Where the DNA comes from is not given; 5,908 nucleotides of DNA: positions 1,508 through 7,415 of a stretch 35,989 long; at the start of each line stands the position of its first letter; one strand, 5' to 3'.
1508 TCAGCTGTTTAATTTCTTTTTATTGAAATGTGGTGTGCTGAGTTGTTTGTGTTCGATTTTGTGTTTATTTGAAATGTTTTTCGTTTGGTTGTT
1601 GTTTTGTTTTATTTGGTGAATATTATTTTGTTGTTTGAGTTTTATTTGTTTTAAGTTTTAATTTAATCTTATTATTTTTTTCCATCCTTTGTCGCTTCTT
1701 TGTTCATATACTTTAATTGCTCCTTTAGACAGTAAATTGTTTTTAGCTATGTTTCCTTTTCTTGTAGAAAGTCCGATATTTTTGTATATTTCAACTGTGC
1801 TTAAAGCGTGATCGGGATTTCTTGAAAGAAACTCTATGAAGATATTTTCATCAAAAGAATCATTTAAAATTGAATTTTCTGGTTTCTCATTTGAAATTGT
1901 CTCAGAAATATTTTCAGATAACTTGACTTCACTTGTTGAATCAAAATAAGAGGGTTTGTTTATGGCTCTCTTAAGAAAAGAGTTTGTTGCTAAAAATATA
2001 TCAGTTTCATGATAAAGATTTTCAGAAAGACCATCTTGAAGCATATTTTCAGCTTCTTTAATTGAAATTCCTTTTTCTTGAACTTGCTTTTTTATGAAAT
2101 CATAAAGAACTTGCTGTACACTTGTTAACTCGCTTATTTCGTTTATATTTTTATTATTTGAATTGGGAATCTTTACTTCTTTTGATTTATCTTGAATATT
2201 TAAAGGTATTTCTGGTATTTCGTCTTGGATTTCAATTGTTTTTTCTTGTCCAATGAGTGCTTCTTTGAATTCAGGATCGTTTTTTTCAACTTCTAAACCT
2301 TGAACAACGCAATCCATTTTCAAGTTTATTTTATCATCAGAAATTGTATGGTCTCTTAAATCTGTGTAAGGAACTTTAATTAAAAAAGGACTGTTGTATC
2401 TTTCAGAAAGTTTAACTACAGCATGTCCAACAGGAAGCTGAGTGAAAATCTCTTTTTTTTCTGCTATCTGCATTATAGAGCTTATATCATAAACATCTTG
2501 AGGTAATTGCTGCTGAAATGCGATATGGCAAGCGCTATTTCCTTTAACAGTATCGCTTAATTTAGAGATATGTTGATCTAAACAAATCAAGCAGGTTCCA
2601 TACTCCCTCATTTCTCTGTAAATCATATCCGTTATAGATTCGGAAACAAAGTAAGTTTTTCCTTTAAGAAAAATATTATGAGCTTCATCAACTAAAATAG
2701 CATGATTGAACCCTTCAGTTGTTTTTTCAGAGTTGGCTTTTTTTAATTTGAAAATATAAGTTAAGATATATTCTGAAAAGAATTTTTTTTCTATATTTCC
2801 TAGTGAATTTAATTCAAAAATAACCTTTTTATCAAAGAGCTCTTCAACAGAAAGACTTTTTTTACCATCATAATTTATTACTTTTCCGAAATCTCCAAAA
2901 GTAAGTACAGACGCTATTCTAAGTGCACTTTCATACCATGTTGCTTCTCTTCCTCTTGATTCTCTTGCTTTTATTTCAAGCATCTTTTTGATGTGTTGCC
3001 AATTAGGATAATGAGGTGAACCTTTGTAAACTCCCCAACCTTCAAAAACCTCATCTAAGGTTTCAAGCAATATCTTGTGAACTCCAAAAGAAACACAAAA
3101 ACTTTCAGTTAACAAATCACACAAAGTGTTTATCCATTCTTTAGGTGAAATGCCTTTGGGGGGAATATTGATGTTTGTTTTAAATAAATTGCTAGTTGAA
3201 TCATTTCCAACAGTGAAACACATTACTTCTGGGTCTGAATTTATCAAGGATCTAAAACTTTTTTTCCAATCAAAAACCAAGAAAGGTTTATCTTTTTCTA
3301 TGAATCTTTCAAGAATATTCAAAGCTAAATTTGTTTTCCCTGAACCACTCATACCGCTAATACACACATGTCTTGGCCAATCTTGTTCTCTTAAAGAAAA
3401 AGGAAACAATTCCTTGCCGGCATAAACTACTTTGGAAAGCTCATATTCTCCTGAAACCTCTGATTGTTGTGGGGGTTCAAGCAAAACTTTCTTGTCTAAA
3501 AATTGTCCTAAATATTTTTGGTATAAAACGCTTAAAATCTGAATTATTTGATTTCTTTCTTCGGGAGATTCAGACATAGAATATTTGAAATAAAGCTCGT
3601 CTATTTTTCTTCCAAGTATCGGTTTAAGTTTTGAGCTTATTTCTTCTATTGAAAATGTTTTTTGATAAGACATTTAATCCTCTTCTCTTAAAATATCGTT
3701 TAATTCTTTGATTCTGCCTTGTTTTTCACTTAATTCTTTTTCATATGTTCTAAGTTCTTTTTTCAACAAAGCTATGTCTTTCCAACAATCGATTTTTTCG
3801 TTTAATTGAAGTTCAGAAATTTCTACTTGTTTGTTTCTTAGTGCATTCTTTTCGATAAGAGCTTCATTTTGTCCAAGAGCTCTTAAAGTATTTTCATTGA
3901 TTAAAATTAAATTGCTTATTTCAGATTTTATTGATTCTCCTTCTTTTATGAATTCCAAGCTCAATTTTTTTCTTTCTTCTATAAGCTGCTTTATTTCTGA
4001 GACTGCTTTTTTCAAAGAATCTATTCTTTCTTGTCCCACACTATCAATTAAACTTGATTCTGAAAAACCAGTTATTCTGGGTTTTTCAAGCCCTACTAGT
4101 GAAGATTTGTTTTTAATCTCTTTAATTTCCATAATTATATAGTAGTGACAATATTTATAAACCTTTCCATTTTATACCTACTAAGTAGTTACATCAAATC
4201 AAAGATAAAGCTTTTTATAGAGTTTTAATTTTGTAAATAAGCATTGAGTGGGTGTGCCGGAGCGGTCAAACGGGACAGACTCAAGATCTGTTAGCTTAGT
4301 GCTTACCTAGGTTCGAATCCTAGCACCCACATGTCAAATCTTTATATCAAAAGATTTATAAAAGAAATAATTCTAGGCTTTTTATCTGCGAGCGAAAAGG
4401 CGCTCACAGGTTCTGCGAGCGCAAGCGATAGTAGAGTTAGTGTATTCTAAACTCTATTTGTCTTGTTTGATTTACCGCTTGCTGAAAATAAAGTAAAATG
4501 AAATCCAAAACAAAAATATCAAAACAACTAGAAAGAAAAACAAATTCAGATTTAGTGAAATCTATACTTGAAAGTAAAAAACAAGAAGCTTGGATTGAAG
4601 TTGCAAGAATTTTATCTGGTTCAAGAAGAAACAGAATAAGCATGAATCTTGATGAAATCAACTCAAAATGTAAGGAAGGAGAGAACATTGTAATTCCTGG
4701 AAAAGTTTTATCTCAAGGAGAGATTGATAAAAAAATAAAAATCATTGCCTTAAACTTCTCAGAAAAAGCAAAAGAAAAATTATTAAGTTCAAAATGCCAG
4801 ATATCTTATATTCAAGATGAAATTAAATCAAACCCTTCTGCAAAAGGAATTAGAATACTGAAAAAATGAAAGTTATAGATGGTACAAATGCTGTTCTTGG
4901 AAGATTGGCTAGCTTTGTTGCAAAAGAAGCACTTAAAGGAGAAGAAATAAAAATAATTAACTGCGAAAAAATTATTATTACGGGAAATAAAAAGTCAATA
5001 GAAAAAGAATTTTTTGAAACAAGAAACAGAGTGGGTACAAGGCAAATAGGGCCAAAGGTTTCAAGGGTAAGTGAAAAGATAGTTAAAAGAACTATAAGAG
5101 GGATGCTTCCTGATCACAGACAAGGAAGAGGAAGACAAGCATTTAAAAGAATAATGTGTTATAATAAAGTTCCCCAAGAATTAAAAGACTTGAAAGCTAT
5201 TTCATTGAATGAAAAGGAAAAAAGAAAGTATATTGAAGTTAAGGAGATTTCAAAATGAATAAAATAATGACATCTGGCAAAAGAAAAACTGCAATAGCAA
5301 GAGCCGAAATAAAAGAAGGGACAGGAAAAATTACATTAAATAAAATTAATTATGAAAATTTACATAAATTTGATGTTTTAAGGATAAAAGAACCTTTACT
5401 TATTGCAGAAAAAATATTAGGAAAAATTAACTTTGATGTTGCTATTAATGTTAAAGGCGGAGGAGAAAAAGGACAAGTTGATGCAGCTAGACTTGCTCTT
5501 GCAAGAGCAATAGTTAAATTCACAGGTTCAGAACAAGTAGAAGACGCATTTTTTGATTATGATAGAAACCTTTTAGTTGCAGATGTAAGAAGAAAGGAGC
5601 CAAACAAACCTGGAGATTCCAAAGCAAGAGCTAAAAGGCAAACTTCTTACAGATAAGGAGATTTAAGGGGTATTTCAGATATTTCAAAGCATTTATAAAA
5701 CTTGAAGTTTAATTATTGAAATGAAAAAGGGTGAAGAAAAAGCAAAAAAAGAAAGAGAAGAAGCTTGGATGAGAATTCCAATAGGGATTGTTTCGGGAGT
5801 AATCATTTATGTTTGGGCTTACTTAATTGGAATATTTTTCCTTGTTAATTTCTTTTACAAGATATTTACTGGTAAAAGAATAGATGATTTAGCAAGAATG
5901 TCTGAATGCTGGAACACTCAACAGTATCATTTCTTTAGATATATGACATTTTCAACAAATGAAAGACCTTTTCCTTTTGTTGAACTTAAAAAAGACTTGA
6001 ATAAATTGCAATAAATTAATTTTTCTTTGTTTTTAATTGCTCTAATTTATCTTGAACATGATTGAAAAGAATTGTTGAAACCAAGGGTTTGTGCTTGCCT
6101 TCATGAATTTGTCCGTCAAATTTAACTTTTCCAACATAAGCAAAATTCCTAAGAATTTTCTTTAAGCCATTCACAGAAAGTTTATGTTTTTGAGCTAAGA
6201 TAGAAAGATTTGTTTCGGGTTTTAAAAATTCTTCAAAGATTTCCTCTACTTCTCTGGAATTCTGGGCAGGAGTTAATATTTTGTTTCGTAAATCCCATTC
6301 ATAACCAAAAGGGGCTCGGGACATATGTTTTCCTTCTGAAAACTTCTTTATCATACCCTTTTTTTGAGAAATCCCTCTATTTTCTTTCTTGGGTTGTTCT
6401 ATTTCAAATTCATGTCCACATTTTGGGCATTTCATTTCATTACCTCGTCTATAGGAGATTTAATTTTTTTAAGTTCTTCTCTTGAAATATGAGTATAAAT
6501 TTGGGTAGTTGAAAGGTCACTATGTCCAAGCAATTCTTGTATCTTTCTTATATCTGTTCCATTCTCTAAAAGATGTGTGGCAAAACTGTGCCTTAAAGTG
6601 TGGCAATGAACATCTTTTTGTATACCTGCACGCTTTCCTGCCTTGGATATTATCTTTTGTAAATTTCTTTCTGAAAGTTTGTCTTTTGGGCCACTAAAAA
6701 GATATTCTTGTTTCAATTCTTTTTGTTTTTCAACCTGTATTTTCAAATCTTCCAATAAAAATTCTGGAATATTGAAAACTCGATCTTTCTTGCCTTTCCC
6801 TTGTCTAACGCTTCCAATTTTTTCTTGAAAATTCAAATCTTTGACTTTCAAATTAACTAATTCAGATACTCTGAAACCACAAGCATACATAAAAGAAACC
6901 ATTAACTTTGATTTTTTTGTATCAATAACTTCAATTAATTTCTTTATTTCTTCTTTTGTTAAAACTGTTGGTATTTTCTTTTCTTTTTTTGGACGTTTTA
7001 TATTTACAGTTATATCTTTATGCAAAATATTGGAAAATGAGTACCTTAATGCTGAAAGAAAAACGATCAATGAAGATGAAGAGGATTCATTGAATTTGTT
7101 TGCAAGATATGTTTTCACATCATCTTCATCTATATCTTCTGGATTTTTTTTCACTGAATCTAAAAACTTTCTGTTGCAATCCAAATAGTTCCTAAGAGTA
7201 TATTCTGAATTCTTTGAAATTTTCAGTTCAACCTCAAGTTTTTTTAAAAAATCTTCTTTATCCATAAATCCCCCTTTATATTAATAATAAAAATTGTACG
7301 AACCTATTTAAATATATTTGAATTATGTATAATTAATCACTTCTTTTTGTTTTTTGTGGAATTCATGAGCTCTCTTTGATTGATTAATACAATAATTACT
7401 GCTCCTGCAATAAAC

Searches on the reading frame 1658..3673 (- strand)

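Call 9: search_protein_families(library=pfam, proteins=[window:1658-3673:-], max_evalue=0.1)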
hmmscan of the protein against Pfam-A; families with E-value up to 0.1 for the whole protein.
window:1658-3673:- (671 aa): 10 families
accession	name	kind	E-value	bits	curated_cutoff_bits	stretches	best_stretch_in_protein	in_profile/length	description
PF01935.23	DUF87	-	7.2e-10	39.8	23.2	1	100-184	23-101/220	Helicase HerA, central domain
PF04851.21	ResIII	-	3e-06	27.7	22.5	0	296-336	96-139/164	Type III restriction enzyme, res subunit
PF05707.18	Zot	-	0.00032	20.6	20.3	1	309-387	63-146/197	Zonular occludens toxin (Zot)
PF00931.28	NB-ARC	-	0.00098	18.9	23.5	1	94-136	12-54/248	NB-ARC domain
PF20720.3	nSTAND3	-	0.0014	18.8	27.2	1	101-150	18-68/155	Novel STAND NTPase 3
PF13401.12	AAA_22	-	0.0067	17.2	27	0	101-163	6-49/130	AAA domain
PF10412.15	TrwB_AAD_bind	-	0.007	15.7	20.5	1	100-140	15-55/387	Type IV secretion-system coupling protein DNA-binding domain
PF00158.32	Sigma54_activat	-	0.012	15.7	20.2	1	100-146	22-68/168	Sigma-54 interaction domain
PF09848.15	SLFN-g3_helicase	-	0.043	13.5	24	0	103-124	4-25/354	Schlafen group 3, DNA/RNA helicase domain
PF00004.35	AAA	-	0.08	13.8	21.2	0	312-371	52-113/131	ATPase family associated with various cellular activities (AAA)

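Call 32: search_protein_families(library=padloc, proteins=[window:1658-3673:-], max_evalue=0.01)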
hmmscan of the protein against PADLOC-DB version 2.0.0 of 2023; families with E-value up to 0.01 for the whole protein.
window:1658-3673:- (671 aa): 8 families
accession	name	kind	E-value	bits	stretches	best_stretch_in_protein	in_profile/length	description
PDLC04140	mad8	-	2.6e-11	41.6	1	100-421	27-287/314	mads_8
PDLC04102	HerA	-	2.2e-08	30.9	1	307-434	491-619/654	-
PDLC04105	HerA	-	1.6e-07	28.3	1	324-420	420-522/576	-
PDLC02185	HerA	-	0.00069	16.4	0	349-433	475-560/585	-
PDLC01055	HerA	-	0.0014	15.5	0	278-377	377-472/532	Type III coevolved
PDLC04100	HerA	-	0.0021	14.8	0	349-418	469-540/580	-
PDLC04106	HerA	-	0.0054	13.3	1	342-420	535-615/667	-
PDLC01439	typeIV_DinG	-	0.0088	12.7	0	306-460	169-294/575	CAS-IV-A; associated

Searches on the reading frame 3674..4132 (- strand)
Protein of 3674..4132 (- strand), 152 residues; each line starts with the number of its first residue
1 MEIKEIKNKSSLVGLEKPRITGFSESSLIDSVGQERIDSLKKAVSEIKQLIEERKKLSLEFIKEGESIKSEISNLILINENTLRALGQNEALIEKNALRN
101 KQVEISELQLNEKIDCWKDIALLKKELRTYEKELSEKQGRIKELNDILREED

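Call 9: search_protein_families(library=pfam, proteins=[window:3674-4132:-], max_evalue=0.1)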
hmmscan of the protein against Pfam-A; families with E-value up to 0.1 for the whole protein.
window:3674-4132:- (152 aa): 3 families
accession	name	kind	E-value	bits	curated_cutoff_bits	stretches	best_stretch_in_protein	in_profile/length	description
PF16454.10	PI3K_P85_iSH2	-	0.021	14.9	31.5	1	34-89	94-149/161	Phosphatidylinositol 3-kinase regulatory subunit P85 inter-SH2 domain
PF16533.10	SOAR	-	0.033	14.6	25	0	24-56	57-88/101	STIM1 Orai1-activating region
PF18449.8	Endotoxin_C2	-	0.075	14.1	30.7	0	24-58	18-51/63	Pesticidal crystal protein Cry1Aa, domain IV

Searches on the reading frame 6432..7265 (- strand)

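Call 10: search_protein_families(library=pfam, proteins=[window:6432-7265:-], max_evalue=0.1)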
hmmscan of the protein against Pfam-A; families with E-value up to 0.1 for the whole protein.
window:6432-7265:- (277 aa): 4 families
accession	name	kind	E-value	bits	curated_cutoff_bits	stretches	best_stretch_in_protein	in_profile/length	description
PF00589.27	Phage_integrase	-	3.7e-48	164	27.1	1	101-262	2-170/172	Phage integrase family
PF13495.12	Phage_int_SAM_4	-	1.6e-07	32.1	27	1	6-85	1-83/85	Phage integrase, N-terminal SAM-like domain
PF02899.23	Phage_int_SAM_1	-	2.6e-06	28.1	22.3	1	4-77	2-76/83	Phage integrase, N-terminal SAM-like domain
PF10035.14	DUF2179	-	0.0064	16.7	22.8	0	252-275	16-39/55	Uncharacterized protein conserved in bacteria (DUF2179)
